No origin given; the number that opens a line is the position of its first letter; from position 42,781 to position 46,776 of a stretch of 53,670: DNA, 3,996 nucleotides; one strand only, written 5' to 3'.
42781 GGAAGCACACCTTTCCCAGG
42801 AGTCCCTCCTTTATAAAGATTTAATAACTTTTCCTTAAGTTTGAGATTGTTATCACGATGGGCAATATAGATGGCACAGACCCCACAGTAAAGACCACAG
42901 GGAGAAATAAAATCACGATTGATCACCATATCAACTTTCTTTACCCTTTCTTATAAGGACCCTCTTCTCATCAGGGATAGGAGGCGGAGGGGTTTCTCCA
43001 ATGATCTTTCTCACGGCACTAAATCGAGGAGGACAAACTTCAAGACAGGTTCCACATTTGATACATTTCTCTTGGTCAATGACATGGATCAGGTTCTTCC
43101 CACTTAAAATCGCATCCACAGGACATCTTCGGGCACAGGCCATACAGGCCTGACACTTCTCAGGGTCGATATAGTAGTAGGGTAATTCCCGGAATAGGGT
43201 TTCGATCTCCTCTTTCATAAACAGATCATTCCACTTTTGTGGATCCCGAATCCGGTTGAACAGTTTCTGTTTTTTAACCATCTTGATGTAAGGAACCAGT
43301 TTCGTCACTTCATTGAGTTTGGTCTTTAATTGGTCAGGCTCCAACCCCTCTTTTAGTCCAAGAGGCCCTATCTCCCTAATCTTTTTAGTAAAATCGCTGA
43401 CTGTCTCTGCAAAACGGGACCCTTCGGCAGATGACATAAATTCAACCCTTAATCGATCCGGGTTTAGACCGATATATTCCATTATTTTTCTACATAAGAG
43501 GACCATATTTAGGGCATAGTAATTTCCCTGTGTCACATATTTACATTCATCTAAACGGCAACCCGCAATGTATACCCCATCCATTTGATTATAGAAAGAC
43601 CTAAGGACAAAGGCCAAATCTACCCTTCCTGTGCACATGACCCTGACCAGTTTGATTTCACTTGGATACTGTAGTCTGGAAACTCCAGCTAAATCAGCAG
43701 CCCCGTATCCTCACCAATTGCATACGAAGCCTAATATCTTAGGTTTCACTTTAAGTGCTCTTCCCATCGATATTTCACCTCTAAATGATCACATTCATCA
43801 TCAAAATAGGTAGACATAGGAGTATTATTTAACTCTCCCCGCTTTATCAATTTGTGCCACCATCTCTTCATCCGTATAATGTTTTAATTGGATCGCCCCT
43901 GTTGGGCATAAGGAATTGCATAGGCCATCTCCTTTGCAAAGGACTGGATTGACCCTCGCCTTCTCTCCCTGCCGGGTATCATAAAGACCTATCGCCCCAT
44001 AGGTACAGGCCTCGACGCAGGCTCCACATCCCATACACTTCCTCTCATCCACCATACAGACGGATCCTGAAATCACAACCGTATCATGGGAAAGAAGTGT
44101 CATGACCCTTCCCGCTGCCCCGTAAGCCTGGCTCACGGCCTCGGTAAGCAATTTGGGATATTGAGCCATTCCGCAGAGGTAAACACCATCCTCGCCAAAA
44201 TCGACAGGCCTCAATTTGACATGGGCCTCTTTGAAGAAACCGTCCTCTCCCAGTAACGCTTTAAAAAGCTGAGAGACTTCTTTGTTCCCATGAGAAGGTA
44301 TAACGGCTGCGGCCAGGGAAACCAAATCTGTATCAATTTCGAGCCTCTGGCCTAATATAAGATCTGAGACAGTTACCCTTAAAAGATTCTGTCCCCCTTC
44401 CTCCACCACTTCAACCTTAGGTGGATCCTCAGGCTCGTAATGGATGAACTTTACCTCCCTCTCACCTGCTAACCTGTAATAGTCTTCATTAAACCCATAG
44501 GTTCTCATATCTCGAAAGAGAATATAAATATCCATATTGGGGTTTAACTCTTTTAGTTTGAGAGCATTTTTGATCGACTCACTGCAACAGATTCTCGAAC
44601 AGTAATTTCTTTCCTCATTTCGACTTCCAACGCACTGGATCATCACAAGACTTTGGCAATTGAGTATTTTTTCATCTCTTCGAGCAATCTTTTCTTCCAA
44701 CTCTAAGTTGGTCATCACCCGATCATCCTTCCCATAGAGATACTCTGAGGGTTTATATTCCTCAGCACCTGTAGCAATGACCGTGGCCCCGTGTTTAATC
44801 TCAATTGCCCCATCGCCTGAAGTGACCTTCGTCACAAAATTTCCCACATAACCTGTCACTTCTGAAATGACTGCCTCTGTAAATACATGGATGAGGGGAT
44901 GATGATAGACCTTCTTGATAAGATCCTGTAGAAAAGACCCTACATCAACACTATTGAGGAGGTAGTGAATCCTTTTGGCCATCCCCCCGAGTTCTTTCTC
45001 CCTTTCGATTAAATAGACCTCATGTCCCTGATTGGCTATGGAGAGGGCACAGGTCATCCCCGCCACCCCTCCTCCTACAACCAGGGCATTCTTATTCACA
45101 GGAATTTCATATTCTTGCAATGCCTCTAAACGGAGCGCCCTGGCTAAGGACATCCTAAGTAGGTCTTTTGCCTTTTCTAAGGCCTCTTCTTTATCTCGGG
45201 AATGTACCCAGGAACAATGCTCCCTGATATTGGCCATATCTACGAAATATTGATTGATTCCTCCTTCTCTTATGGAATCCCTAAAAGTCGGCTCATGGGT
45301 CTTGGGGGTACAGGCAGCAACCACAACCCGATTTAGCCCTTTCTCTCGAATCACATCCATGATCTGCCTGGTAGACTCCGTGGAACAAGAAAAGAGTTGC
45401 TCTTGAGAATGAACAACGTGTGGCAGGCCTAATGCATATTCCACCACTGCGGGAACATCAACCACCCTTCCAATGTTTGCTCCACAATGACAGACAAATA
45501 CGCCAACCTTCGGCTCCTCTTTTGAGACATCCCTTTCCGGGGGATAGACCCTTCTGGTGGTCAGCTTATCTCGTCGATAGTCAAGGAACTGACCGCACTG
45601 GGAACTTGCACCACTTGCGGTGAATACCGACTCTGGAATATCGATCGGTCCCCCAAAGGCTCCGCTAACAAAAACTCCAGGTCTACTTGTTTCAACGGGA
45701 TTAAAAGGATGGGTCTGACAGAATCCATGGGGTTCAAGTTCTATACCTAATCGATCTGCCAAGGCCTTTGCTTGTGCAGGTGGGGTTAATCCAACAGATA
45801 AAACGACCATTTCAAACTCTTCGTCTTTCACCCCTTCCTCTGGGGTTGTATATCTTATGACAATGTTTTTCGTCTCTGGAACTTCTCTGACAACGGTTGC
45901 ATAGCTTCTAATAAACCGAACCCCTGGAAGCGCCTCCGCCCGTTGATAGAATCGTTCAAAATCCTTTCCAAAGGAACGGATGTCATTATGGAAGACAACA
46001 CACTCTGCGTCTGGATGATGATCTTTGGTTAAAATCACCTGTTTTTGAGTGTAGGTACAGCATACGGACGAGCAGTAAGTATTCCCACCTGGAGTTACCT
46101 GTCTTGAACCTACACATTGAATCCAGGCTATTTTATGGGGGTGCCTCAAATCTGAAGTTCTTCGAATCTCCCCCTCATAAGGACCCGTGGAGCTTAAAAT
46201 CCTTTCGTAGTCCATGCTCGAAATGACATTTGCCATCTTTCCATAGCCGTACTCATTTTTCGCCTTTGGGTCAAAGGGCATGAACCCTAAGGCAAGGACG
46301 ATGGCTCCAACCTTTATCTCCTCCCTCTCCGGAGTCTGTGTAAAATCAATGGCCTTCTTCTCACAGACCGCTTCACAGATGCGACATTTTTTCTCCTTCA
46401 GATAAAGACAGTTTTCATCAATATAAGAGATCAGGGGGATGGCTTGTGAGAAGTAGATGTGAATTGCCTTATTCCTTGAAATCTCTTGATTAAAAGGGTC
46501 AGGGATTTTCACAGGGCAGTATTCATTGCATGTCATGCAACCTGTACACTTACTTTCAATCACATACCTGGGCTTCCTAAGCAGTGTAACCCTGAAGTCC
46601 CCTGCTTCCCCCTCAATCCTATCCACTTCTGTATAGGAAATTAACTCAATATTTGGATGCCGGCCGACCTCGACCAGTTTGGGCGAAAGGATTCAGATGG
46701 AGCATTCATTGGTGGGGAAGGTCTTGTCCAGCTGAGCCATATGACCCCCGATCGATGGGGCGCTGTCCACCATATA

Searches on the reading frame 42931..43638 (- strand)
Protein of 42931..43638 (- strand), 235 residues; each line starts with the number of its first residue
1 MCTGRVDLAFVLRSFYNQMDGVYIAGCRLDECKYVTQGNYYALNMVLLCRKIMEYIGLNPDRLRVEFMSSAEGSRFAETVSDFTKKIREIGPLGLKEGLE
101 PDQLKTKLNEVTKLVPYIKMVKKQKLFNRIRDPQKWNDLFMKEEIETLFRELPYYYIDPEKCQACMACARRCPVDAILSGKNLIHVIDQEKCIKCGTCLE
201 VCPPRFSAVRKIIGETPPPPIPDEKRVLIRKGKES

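Call 4: search_protein_families(library=pfam, proteins=[window:42931-43638:-])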
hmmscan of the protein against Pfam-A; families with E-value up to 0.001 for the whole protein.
window:42931-43638:- (235 aa): 15 families
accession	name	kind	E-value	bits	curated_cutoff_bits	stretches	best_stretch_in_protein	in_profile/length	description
PF02662.21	FlpD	-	6.8e-27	94.4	22.3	1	1-91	34-123/123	Methyl-viologen-reducing hydrogenase, delta subunit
PF00037.32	Fer4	-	3.1e-15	55.7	21.1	2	155-177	1-23/24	4Fe-4S binding domain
PF12838.12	Fer4_7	-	1.7e-11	44.9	27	2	151-176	27-52/52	4Fe-4S dicluster domain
PF12837.12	Fer4_6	-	9.8e-11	41.5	25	2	186-203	3-20/24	4Fe-4S binding domain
PF12797.12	Fer4_2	-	1.4e-10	40.9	24.5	1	186-203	4-21/22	4Fe-4S binding domain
PF13237.11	Fer4_10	-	3.3e-09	37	25.5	1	156-203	3-53/53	4Fe-4S dicluster domain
PF13183.11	Fer4_8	-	1.1e-08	35.9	27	0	190-204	3-17/68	4Fe-4S dicluster domain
PF14697.11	Fer4_21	-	1.3e-08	35.3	35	1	157-203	3-52/59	4Fe-4S dicluster domain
PF13187.11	Fer4_9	-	1.2e-07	32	27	1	161-203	1-48/52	4Fe-4S dicluster domain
PF13370.11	Fer4_13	-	2.8e-05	25.2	24.5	1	187-208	1-22/58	4Fe-4S single cluster domain of Ferredoxin I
PF12800.12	Fer4_4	-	5.8e-05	23.6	24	0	190-203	2-15/17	4Fe-4S binding domain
PF13459.11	Fer4_15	-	9e-05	23.5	22.4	0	186-207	2-23/66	4Fe-4S single cluster domain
PF25160.1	LdpA_Fe-S-bd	-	0.00017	21.7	27.6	1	166-205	7-41/49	LdpA Fe-S cluster-binding domain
PF13484.11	Fer4_16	-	0.00055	21.1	30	0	161-180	1-20/66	4Fe-4S double cluster binding domain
PF12798.12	Fer4_3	-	0.00063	20.8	27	0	192-203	1-12/15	4Fe-4S binding domain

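Call 6: search_protein_families(library=ncbifam, proteins=[window:42931-43638:-], max_evalue=0.00001)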
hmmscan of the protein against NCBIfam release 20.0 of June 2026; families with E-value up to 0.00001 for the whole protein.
window:42931-43638:- (235 aa): 43 families (the best 25 are shown)
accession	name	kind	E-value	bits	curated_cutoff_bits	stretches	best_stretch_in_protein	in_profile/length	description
NF040770.1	hetero_SS_HdrA2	exception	4.4e-32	111.1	1100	2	1-94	683-775/777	CoB-CoM heterodisulfide reductase HdrA2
NF045873.1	F420_non_VhuD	exception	9.7e-21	74.2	215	1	2-96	38-131/132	F420-non-reducing hydrogenase iron-sulfur subunit VhuD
TIGR01944.1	rnfB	subfamily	2e-14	53.6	68.7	1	155-205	108-158/190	RnfABCDGE type electron transport complex subunit B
NF058577.1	FdxA_fam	equivalog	3.6e-13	49.5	65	1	159-203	6-49/52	4Fe-4S ferredoxin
NF003475.0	PRK05113.1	equivalog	2.8e-10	40.4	203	1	155-207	108-160/190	electron transport complex subunit RsxB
NF038196.1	ferrodoxin_EFR1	subfamily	5.8e-10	39.6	75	1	104-204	130-226/242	EFR1 family ferrodoxin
TIGR02700.1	flavo_MJ0208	hypoth_equivalog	7.2e-10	38.5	251.35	1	151-204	140-191/234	dihydromethanopterin reductase (acceptor)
NF043069.1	T4HPD_activ_SAM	equivalog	7.4e-10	38.7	425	1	158-215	49-102/299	trans-4-hydroxy-L-proline dehydratase activase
NF005415.0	PRK06991.1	equivalog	1.9e-08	34.3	281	1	155-204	80-129/284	electron transport complex subunit RsxB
TIGR04105.1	FeFe_hydrog_B1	subfamily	2.4e-08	33.1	450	1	160-209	111-159/462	monomeric [FeFe] hydrogenase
NF041836.1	rnfB_Methano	equivalog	3.5e-08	33.2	445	1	161-204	217-259/265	Rnf electron transport complex subunit RnfB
NF005506.0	PRK07118.1-5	equivalog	4.2e-08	32.9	388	1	161-208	217-263/279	Fe-S cluster domain-containing protein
NF045874.1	Vhu_polyferre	exception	5.6e-08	31.9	600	1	160-204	128-171/381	F420-non-reducing hydrogenase associated-polyferredoxin VhuB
NF010367.0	PRK13795.1-2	equivalog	7.5e-08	31.3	456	1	111-203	487-580/584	hypothetical protein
NF007204.0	PRK09625.1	equivalog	9.4e-08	32.2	125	1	158-204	57-103/133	pyruvate flavodoxin oxidoreductase subunit delta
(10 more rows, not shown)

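Call 64: find_homologous_proteins(query=window:42931-43638:-, max_evalue=1e-20)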
Query window:42931-43638:- (235 aa): 4743 proteins with E <= 1e-20 among 4927 candidates; the best 120 are listed.
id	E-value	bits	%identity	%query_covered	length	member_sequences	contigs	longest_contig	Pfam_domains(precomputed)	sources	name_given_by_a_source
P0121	8.3e-152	522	100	97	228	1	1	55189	PF14697.12,PF12797.13,PF02662.22,PF12837.13,PF00037.33,PF12838.13,PF13237.12,PF13183.12,PF13187.12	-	-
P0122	3.3e-143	494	88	100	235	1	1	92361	PF14697.12,PF12797.13,PF02662.22,PF12837.13,PF00037.33,PF12838.13,PF13237.12,PF13183.12,PF13370.12,PF13187.12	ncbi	-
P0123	6.3e-143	493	87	100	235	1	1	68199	PF14697.12,PF12797.13,PF02662.22,PF12837.13,PF00037.33,PF12838.13,PF13237.12,PF13183.12,PF13370.12,PF13187.12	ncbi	-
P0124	1.5e-142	491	87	100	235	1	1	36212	PF14697.12,PF12797.13,PF02662.22,PF12837.13,PF00037.33,PF12838.13,PF13237.12,PF13183.12,PF13370.12,PF13187.12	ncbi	-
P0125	8.4e-140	482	87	100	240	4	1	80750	PF14697.12,PF12797.13,PF02662.22,PF12837.13,PF00037.33,PF12838.13,PF13237.12,PF13183.12,PF13370.12,PF13187.12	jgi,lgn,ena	-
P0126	2.8e-139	481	88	99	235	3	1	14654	PF14697.12,PF12797.13,PF02662.22,PF12837.13,PF00037.33,PF12838.13,PF13237.12,PF13183.12,PF13370.12,PF13187.12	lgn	-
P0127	1.6e-132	459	90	92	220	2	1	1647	PF14697.12,PF12797.13,PF02662.22,PF12837.13,PF00037.33,PF12838.13,PF13237.12,PF13183.12,PF13370.12,PF13187.12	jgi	-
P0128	9.2e-123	427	76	100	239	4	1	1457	PF14697.12,PF12797.13,PF02662.22,PF12837.13,PF00037.33,PF12838.13,PF13237.12,PF13183.12,PF13370.12,PF13187.12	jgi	jgi:coenzyme F420-reducing hydrogenase delta subunit/Fe-S-cluster-containing hydrogenase component 2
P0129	4.6e-120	418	74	100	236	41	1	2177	PF14697.12,PF12797.13,PF02662.22,PF12837.13,PF00037.33,PF12838.13,PF25160.2,PF13237.12,PF13183.12,PF13370.12,PF13187.12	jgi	-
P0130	7.2e-120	417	76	98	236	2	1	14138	PF14697.12,PF12797.13,PF02662.22,PF12837.13,PF00037.33,PF12838.13,PF13237.12,PF13183.12,PF13187.12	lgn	-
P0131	3.8e-119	415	72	100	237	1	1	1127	PF14697.12,PF12797.13,PF02662.22,PF12837.13,PF00037.33,PF12838.13,PF13237.12,PF13183.12,PF13187.12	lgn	-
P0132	5.5e-119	414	74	100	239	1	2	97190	PF14697.12,PF12797.13,PF02662.22,PF12837.13,PF00037.33,PF12838.13,PF13237.12,PF13183.12,PF13370.12,PF13187.12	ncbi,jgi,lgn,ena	jgi:coenzyme F420-reducing hydrogenase delta subunit/Fe-S-cluster-containing hydrogenase component 2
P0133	7.9e-119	414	74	100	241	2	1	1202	PF14697.12,PF12797.13,PF02662.22,PF12837.13,PF00037.33,PF12838.13,PF13237.12,PF13183.12,PF13370.12,PF13187.12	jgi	-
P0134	8.0e-119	414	71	100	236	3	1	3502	PF14697.12,PF12797.13,PF02662.22,PF12837.13,PF00037.33,PF12838.13,PF13237.12,PF13183.12,PF13370.12,PF13187.12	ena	-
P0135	1.2e-118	413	73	100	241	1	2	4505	PF14697.12,PF12797.13,PF02662.22,PF12837.13,PF00037.33,PF12838.13,PF13237.12,PF13183.12,PF13187.12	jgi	jgi:coenzyme F420-reducing hydrogenase delta subunit/Fe-S-cluster-containing hydrogenase component 2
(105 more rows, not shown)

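Call 102: predict_structure(alignment_id=A1)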
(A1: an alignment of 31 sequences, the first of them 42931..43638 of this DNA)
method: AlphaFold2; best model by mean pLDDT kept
length: 235 residues; sequences in the alignment: 31
mean_pLDDT: 78.0   pTM: 0.70
mean pLDDT of the five models: 78.0, 75.5, 71.7, 68.3, 66.2
residues with pLDDT >= 90: 27; 70-90: 159; 50-70: 42; < 50: 7
segments of 3 or more residues with pLDDT < 50: 1-4, 233-235
pLDDT, mean of each block of 10 residues (from residue 1): 56 86 67 65 87 92 83 82 91 88 88 78 81 83 84 77 79 74 63 79 85 72 64 50
secondary structure, 60 per line:
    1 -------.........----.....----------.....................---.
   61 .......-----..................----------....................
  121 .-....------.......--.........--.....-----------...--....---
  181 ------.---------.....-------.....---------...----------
elements in order: H8-16 E21-25 H36-56 E63-67 H73-90 H101-121 H123-126 H133-139 H142-150 E153-157 H197-201 E209-213

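Call 104: fold_search(model_id=the predicted structure, library=pdb)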
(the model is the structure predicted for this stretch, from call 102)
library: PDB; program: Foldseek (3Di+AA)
matches with E <= 10: 105; with E <= 0.001: 3
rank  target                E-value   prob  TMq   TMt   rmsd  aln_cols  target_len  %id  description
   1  5odh_D                1.0e-04  1.00  0.36  0.59   3.6       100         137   38  Heterodisulfide reductase / [NiFe]-hydrogenase complex from Methanothermococcus thermolithotrophicus soaked with heter (released 2017-08-30)
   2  5odc_D                2.4e-04  1.00  0.37  0.60   3.5        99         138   38  Heterodisulfide reductase / [NiFe]-hydrogenase complex from Methanothermococcus thermolithotrophicus at 2.3 A resoluti (released 2017-08-30)
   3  7bkb_F                5.6e-04  1.00  0.36  0.60   3.1        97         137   39  Formate dehydrogenase - heterodisulfide reductase - formylmethanofuran dehydrogenase complex from Methanospirillum hun (released 2021-09-29)
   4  8rvu_F                1.5e-03  1.00  0.35  0.61   2.8        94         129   33  CryoEM structure of the Elp-Hdr complex of Methanothermobacter marburgensis state 2 (composite structure) (released 2025-05-14)
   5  9bp5_B                7.0e-03  0.93  0.25  0.12  15.9       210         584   24  Structure of electron bifurcating Nfn-ABC holoenzyme from Caldicellulosiruptor saccharolyticus (released 2025-03-05)
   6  8oh5_B                7.4e-03  0.91  0.24  0.11  14.8       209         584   22  Cryo-EM structure of the electron bifurcating transhydrogenase StnABC complex from Sporomusa Ovata (state 2) (released 2023-09-13)
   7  8rb9_B                1.7e-02  0.97  0.23  0.44  22.9       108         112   24  Cryo-EM structure of the NADH:ferredoxin oxidoreductase RNF from Azotobacter vinelandii, NADH added (released 2024-06-26)
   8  8ahx_B                1.9e-02  0.97  0.23  0.44  22.8       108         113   23  Cryo-EM structure of the nitrogen-fixation associated NADH:ferredoxin oxidoreductase RNF from Azotobacter vinelandii (released 2023-11-01)
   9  7q4v_B                3.2e-02  0.69  0.23  0.10  16.2       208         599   23  Electron bifurcating hydrogenase - HydABC from A. woodii (released 2023-02-22)
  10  5exd_H                1.3e-01  1.00  0.23  0.19   2.0        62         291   29  Crystal structure of oxalate oxidoreductase from Moorella thermoacetica bound with carboxy-di-oxido-methyl-TPP (COOM-T (released 2015-12-30)
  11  5exd_K                1.4e-01  0.80  0.24  0.20  15.9       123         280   20  Crystal structure of oxalate oxidoreductase from Moorella thermoacetica bound with carboxy-di-oxido-methyl-TPP (COOM-T (released 2015-12-30)
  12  5exe_B                1.5e-01  1.00  0.23  0.18   2.0        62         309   29  Crystal structure of oxalate oxidoreductase from Moorella thermoacetica bound with carboxy-TPP adduct (released 2015-12-30)
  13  5exd_B                3.2e-01  0.99  0.23  0.19   2.0        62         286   29  Crystal structure of oxalate oxidoreductase from Moorella thermoacetica bound with carboxy-di-oxido-methyl-TPP (COOM-T (released 2015-12-30)
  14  9bt4_G                3.4e-01  0.94  0.25  0.62   9.6        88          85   20  Pyruvate:Ferredoxin Oxidoreductase from Methanosarcina acetivorans (released 2024-10-09)
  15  5exd_E                3.6e-01  0.80  0.24  0.19  11.6        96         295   21  Crystal structure of oxalate oxidoreductase from Moorella thermoacetica bound with carboxy-di-oxido-methyl-TPP (COOM-T (released 2015-12-30)
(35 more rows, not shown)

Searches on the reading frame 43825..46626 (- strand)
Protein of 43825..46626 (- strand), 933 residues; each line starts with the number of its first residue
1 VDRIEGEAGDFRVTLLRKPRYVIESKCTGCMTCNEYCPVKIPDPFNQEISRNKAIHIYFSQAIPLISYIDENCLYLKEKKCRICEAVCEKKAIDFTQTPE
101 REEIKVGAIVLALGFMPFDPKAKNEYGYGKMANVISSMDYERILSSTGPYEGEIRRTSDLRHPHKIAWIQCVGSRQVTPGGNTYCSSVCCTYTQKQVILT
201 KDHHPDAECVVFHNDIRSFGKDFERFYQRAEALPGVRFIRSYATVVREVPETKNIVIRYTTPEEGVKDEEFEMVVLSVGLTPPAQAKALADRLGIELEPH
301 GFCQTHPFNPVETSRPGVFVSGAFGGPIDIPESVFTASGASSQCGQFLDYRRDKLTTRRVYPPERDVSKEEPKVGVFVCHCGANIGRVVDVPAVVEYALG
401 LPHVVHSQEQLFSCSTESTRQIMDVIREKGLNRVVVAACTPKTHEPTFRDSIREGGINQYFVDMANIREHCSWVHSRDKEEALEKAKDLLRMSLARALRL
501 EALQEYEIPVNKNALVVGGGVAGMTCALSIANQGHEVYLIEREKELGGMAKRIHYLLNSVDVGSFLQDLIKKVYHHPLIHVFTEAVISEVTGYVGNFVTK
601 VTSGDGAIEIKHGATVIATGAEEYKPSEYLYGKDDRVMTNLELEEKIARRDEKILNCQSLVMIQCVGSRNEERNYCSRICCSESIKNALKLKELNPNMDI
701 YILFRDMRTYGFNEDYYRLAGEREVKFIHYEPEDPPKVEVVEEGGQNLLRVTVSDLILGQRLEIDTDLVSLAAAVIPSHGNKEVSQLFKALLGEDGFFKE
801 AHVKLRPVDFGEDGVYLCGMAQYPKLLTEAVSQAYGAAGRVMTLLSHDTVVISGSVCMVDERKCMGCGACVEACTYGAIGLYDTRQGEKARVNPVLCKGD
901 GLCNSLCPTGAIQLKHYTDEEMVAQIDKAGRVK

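Call 4: search_protein_families(library=pfam, proteins=[window:43825-46626:-])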
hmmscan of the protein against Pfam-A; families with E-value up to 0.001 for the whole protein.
window:43825-46626:- (933 aa): 17 families
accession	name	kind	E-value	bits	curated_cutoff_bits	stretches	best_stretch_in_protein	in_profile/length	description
PF07992.20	Pyr_redox_2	-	2.2e-20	73.7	26.1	2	514-637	3-123/291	Pyridine nucleotide-disulphide oxidoreductase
PF00037.32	Fer4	-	3.9e-16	58.6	21.1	2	859-879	3-23/24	4Fe-4S binding domain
PF12838.12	Fer4_7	-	1.1e-10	42.2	27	1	863-911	1-52/52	4Fe-4S dicluster domain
PF14697.11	Fer4_21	-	5.6e-09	36.5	35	1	858-914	2-59/59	4Fe-4S dicluster domain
PF12831.13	FAD_oxidored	-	2.2e-08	34.2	27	1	515-550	3-38/416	FAD dependent oxidoreductase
PF13450.12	NAD_binding_8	-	3.6e-08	34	21.9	1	516-555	1-40/68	NAD(P)-binding Rossmann-like domain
PF12837.12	Fer4_6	-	5.8e-08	32.8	25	0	859-879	4-24/24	4Fe-4S binding domain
PF00890.30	FAD_binding_2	-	2.2e-07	30.9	20.4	1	514-548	2-36/414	FAD binding domain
PF01266.30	DAO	-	3.3e-06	27.3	27.9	1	515-549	3-38/353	FAD dependent oxidoreductase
PF13738.12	Pyr_redox_3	-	5.6e-06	26.2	30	1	509-621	162-267/305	Pyridine nucleotide-disulphide oxidoreductase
PF01134.28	GIDA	-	8.5e-06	25.5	22.1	0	515-544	3-33/391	Glucose inhibited division protein A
PF03486.20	HI0933_like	-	2e-05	24.6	50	1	513-547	2-36/244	HI0933-like protein Rossmann domain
PF00070.33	Pyr_redox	-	5.2e-05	24.1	22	1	514-547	2-35/82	Pyridine nucleotide-disulphide oxidoreductase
PF12797.12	Fer4_2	-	8e-05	22.8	24.5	1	859-875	5-21/22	4Fe-4S binding domain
PF13187.11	Fer4_9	-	0.0001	22.7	27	1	863-912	1-52/52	4Fe-4S dicluster domain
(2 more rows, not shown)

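Call 6: search_protein_families(library=ncbifam, proteins=[window:43825-46626:-], max_evalue=0.00001)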
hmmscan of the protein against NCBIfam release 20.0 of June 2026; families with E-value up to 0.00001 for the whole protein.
window:43825-46626:- (933 aa): 25 families
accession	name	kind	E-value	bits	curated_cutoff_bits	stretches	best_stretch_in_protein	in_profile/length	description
NF040770.1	hetero_SS_HdrA2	exception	8e-247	821.2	1100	3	3-349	218-561/777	CoB-CoM heterodisulfide reductase HdrA2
NF041778.1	hetero_SS_HdrA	equivalog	5.9e-201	669.2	1400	3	2-350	224-572/771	ferredoxin:CoB-CoM heterodisulfide reductase subunit HdrA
NF041891.1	hdrA_Methbact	equivalog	2.2e-182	608.1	1300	3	5-345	218-553/762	ferredoxin:CoB-CoM heterodisulfide reductase subunit HdrA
NF009410.0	PRK12771.1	subfamily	7.9e-14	51.1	516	1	509-550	136-177/566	NAD(P)-binding protein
TIGR03997.1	mycofact_OYE_2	equivalog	1.1e-09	37.3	793.15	1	510-651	378-502/645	mycofactocin system FadH/OYE family oxidoreductase 2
NF005560.0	PRK07233.1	equivalog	3.7e-09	35.9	252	1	514-576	3-55/435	hypothetical protein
TIGR02700.1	flavo_MJ0208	hypoth_equivalog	1.1e-08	34.7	251.35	1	825-915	109-197/234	dihydromethanopterin reductase (acceptor)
NF009409.0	PRK12770.1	subfamily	1.1e-08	34.6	343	0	264-352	269-354/360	putative glutamate synthase subunit beta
NF003475.0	PRK05113.1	equivalog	3.8e-08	33.4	203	0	854-919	105-167/190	electron transport complex subunit RsxB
TIGR03467.1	HpnE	equivalog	5.9e-08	32.5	283.05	1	515-556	2-43/430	hydroxysqualene dehydroxylase HpnE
TIGR01350.1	lipoamide_DH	equivalog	8.2e-08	31.4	408.8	0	513-549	3-38/461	dihydrolipoyl dehydrogenase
NF009451.0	PRK12809.1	equivalog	1.4e-07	30.2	1154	0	851-929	74-148/639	formate-dependent uric acid utilization protein YgfT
NF007382.0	PRK09898.1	equivalog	3.2e-07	30.1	213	1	855-918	147-204/208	ferredoxin-like protein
TIGR01944.1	rnfB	subfamily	5.2e-07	29.4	68.7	1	852-928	103-176/190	RnfABCDGE type electron transport complex subunit B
TIGR02179.1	PorD_KorD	subfamily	5.8e-07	29.5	60.05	1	858-915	21-75/78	2-oxoacid:acceptor oxidoreductase, delta subunit, pyruvate/2-ketoisovalerate family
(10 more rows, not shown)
